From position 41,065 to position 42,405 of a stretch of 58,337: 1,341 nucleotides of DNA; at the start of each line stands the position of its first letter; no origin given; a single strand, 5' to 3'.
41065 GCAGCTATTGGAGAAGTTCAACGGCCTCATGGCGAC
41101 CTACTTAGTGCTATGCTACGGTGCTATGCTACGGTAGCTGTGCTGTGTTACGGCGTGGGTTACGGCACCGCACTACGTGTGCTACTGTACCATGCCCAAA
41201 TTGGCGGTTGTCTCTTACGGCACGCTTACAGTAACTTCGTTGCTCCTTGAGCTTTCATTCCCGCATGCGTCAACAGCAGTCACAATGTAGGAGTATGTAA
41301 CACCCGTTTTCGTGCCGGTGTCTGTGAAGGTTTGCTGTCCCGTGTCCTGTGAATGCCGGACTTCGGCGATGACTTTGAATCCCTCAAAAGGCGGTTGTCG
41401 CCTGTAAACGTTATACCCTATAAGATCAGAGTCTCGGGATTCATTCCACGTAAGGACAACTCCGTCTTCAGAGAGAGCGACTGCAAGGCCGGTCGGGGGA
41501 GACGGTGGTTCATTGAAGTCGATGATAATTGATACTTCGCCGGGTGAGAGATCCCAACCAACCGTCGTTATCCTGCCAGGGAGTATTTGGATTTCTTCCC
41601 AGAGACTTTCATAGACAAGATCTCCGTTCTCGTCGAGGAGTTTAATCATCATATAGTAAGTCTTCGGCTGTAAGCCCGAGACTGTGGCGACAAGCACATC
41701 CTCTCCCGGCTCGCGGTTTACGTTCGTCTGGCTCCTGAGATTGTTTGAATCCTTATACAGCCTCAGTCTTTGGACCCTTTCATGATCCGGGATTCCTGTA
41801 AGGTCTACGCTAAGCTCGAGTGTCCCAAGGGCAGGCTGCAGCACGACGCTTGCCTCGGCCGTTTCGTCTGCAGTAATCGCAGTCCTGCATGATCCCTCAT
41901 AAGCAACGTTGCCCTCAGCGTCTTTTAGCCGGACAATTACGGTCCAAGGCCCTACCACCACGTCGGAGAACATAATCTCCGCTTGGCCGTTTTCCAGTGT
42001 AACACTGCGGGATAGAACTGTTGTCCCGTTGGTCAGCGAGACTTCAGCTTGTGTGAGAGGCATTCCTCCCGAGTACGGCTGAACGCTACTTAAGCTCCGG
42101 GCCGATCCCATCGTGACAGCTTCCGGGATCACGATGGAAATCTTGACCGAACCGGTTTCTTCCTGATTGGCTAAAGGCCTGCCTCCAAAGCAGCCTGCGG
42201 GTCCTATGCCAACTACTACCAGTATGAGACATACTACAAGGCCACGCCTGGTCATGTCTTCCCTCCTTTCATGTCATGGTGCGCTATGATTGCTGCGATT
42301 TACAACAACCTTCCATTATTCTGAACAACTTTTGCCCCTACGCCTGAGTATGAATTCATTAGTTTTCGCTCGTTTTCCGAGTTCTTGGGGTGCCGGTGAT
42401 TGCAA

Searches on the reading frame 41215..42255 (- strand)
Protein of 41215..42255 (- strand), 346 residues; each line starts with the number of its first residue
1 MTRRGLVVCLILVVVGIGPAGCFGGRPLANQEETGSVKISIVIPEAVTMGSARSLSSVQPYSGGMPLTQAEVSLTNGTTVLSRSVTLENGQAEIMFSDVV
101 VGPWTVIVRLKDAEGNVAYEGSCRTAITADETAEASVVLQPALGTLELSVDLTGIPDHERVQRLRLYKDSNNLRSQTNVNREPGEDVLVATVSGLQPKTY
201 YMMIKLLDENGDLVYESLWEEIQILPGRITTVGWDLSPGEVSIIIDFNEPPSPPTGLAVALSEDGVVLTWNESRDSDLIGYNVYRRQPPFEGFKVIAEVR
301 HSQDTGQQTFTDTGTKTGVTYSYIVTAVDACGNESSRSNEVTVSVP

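Call 14: search_protein_families(library=pfam, proteins=[window:41215-42255:-])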
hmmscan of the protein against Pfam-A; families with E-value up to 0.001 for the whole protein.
window:41215-42255:- (346 aa): 2 families
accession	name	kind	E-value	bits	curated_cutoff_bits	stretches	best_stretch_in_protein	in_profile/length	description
PF00041.27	fn3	-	1.2e-08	35.4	25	1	252-343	1-83/84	Fibronectin type III domain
PF19077.6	Big_13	-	0.00016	22.6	27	0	302-343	58-100/102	Bacterial Ig-like domain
